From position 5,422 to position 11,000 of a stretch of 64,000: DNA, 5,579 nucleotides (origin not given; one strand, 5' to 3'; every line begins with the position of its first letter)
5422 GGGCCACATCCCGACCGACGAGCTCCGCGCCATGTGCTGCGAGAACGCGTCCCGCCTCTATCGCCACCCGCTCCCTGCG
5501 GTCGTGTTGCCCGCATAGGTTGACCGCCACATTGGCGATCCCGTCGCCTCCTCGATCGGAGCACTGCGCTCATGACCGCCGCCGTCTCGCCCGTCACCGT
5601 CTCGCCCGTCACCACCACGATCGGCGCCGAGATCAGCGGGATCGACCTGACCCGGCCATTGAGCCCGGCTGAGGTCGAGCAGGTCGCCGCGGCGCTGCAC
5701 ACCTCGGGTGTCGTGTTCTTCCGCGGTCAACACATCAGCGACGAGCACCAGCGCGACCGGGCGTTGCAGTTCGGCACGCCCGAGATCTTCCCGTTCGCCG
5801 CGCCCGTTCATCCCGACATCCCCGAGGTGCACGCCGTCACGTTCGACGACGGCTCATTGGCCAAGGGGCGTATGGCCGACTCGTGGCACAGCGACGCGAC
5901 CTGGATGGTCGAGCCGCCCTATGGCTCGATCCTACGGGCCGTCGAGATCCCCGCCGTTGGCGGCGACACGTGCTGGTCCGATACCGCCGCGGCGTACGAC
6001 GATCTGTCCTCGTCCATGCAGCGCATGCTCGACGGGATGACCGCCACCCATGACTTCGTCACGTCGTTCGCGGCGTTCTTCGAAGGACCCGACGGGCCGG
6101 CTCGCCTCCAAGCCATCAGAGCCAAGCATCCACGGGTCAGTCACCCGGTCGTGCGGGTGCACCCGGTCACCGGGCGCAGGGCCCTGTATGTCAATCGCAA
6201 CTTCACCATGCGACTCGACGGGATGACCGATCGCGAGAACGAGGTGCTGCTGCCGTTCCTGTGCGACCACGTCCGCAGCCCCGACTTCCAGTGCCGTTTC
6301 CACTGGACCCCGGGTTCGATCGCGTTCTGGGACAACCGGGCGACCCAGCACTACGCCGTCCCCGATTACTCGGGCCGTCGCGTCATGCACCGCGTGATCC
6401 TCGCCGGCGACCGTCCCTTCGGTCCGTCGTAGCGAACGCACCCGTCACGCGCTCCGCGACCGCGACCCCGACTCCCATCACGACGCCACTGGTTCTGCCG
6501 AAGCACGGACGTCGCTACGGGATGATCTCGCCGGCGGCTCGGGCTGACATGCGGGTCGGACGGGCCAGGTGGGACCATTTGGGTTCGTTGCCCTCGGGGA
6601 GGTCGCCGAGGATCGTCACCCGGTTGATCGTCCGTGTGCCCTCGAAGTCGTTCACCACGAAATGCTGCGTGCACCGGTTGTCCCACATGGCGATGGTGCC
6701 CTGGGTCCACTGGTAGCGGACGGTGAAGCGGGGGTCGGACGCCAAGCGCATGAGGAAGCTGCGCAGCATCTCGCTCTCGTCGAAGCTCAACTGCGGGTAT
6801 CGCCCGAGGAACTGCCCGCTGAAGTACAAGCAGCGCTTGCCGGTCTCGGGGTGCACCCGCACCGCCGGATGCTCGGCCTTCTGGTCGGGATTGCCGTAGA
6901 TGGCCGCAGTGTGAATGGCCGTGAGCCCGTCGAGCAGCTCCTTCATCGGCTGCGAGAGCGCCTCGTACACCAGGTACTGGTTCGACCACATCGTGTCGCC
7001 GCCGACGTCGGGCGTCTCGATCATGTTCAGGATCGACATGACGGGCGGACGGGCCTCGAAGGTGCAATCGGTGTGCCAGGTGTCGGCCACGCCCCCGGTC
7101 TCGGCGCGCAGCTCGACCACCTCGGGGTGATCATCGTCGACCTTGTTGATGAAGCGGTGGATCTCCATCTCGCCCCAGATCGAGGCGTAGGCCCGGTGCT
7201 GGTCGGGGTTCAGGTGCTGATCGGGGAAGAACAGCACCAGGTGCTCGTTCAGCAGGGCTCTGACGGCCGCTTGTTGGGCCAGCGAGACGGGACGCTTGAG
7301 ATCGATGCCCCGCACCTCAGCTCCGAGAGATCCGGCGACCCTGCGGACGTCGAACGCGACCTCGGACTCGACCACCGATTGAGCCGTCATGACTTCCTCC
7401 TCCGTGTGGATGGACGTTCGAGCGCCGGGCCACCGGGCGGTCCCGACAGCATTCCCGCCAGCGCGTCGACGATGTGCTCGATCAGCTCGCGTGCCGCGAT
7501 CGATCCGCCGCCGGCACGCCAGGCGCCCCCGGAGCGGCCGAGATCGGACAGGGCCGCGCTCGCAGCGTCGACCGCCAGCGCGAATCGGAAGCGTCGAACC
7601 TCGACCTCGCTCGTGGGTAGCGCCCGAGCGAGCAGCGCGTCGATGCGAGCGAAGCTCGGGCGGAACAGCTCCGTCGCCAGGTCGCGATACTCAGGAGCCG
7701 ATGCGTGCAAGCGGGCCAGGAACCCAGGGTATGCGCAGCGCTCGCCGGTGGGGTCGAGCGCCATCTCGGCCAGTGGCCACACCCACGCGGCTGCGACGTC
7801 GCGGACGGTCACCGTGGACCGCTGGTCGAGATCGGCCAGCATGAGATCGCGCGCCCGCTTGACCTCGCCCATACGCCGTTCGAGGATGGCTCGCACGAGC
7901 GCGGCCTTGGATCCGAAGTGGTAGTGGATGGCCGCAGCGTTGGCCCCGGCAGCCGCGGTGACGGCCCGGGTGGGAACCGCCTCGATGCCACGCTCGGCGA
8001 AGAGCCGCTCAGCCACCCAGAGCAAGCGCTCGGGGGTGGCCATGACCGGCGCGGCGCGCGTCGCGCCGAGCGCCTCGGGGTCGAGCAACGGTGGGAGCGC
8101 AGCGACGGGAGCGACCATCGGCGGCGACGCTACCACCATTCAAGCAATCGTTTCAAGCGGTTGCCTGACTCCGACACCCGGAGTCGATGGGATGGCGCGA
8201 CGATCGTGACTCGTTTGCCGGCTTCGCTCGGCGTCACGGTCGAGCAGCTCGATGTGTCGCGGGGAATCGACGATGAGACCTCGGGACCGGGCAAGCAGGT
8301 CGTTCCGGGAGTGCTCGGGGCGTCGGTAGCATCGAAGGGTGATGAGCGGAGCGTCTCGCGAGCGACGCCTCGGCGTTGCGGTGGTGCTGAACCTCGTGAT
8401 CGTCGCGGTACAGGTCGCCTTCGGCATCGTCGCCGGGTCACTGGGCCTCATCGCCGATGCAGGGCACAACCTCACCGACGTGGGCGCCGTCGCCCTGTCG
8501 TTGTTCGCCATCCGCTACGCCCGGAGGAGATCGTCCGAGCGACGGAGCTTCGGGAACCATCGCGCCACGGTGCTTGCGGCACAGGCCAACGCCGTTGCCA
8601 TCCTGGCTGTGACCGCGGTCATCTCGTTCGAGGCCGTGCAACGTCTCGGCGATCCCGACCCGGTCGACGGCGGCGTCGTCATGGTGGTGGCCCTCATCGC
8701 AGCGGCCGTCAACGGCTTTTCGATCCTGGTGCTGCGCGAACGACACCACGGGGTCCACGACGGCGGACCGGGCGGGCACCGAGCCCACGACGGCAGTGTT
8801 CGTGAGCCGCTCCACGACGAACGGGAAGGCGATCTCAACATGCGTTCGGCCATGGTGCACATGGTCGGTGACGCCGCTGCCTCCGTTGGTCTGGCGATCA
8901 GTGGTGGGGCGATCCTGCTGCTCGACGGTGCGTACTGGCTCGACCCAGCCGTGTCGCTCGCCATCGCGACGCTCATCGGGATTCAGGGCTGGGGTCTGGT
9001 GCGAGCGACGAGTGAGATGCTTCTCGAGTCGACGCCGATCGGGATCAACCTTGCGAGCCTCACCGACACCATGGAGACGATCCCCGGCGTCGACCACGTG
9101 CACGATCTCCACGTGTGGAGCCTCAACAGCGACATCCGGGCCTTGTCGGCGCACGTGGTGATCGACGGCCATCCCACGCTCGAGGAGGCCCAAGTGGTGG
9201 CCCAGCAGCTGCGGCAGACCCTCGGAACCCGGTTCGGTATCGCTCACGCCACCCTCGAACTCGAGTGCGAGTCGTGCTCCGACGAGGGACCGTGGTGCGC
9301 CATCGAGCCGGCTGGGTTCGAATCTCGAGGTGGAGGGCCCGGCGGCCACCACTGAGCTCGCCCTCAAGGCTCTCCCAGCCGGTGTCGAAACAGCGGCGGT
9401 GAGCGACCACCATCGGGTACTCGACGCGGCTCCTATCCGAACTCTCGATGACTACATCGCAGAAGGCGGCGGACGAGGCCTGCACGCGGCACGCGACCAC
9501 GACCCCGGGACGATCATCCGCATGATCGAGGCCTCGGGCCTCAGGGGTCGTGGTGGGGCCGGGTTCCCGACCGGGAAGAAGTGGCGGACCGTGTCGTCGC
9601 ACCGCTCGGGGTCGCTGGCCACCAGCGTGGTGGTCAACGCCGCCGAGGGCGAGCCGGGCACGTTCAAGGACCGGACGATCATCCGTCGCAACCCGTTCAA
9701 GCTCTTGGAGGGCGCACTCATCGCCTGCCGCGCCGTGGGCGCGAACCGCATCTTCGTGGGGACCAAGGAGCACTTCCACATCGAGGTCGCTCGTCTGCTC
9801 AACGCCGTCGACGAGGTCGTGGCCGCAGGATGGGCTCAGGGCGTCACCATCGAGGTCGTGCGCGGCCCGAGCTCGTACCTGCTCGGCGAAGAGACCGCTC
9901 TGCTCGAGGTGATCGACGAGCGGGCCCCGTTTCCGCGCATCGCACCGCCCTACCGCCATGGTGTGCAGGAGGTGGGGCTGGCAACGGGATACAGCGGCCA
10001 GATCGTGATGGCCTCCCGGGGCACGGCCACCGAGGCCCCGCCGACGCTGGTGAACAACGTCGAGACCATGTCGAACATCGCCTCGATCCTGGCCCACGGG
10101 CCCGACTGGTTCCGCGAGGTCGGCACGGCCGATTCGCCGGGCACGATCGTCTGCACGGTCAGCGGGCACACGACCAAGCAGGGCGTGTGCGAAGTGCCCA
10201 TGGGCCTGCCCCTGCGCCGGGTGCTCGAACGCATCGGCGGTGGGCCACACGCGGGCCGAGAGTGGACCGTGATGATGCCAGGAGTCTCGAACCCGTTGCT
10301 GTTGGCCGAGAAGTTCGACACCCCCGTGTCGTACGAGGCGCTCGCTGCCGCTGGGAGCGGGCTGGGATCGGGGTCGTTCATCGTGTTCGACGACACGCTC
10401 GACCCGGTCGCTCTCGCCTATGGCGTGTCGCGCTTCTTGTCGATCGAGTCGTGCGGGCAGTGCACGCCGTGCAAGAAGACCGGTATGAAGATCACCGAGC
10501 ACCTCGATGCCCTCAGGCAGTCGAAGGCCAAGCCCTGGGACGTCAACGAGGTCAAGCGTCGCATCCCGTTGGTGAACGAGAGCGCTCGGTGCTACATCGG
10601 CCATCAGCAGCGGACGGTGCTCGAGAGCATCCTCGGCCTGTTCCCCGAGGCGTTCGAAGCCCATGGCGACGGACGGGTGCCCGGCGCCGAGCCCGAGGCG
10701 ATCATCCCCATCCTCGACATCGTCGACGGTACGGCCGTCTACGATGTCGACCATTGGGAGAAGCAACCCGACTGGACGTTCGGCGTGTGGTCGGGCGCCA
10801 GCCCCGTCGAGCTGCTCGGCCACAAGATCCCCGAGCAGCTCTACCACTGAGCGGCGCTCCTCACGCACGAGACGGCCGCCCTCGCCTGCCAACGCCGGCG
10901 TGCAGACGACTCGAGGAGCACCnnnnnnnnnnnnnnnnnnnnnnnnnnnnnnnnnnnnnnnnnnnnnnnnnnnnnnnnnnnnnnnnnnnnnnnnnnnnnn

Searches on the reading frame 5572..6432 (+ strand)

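Call 42: search_protein_families(library=pfam, proteins=[window:5572-6432:+], max_evalue=0.001)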
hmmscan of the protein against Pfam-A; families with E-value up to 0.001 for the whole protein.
window:5572-6432:+ (286 aa): 1 family
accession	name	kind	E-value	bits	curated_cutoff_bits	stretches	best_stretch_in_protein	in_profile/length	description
PF02668.22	TauD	-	2.9e-67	227.8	27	1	10-275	2-266/267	Taurine catabolism dioxygenase TauD, TfdA family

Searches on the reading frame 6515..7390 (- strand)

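Call 42: search_protein_families(library=pfam, proteins=[window:6515-7390:-], max_evalue=0.001)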
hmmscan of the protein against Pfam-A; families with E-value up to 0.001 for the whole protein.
window:6515-7390:- (291 aa): 1 family
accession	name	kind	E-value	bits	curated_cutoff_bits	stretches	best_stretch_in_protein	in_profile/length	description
PF02668.22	TauD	-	2.2e-56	192.1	27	1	15-259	2-267/267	Taurine catabolism dioxygenase TauD, TfdA family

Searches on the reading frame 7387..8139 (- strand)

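Call 42: search_protein_families(library=pfam, proteins=[window:7387-8139:-], max_evalue=0.001)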
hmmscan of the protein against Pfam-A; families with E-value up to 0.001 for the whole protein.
window:7387-8139:- (250 aa): 2 families
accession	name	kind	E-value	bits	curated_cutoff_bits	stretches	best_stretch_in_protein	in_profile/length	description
PF00440.29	TetR_N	-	6.9e-14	51.8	24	1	41-85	3-47/47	Bacterial regulatory proteins, tetR family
PF17939.6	TetR_C_30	-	6.4e-12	46.2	26.3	1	118-230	2-115/115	Tetracyclin repressor-like, C-terminal domain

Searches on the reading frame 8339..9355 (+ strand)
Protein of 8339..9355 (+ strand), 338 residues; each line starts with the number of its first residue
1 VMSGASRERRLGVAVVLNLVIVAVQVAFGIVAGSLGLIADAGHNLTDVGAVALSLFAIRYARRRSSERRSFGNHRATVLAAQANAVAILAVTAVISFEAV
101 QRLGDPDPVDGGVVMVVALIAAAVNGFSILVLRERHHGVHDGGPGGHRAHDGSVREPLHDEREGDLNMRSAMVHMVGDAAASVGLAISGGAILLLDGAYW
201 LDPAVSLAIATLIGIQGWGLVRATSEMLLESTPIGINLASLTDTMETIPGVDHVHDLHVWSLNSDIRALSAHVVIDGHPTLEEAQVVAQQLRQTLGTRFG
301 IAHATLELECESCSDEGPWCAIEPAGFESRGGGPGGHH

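Call 42: search_protein_families(library=pfam, proteins=[window:8339-9355:+], max_evalue=0.001)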
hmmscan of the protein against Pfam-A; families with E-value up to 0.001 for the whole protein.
window:8339-9355:+ (338 aa): 2 families
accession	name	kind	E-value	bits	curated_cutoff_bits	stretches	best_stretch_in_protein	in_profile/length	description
PF01545.26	Cation_efflux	-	2.8e-40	138.7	26.6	1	13-229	3-198/198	Cation efflux family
PF16916.11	ZT_dimer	-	3.1e-14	53.2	26.7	1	236-309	4-76/78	Dimerisation domain of Zinc Transporter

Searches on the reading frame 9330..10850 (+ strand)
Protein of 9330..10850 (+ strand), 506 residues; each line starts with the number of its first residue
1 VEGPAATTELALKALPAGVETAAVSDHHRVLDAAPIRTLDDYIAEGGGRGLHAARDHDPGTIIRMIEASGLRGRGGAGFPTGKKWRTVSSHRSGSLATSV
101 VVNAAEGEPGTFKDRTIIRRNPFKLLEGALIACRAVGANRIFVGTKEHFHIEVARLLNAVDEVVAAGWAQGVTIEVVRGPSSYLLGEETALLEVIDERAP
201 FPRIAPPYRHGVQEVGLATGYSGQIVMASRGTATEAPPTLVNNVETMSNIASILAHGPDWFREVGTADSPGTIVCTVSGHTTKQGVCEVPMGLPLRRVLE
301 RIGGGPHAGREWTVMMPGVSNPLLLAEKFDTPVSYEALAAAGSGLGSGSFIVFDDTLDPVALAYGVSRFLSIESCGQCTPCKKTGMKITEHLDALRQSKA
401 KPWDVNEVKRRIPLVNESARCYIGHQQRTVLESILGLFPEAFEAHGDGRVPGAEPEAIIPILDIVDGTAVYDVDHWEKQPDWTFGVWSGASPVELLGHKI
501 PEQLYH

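Call 42: search_protein_families(library=pfam, proteins=[window:9330-10850:+], max_evalue=0.001)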
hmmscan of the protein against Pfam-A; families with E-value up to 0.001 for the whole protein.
window:9330-10850:+ (506 aa): 3 families
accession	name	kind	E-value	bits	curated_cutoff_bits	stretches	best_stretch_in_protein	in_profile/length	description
PF01512.22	Complex1_51K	-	6.9e-38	130.3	31.2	1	66-251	1-149/150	Nuo51 FMN-binding domain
PF10589.14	NADH_4Fe-4S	-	5.4e-14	52.3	23.5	1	364-445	4-85/85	NADH-ubiquinone oxidoreductase-F iron-sulfur binding region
PF10531.15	SLBB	-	0.00032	20.9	27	0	276-310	3-37/55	SLBB domain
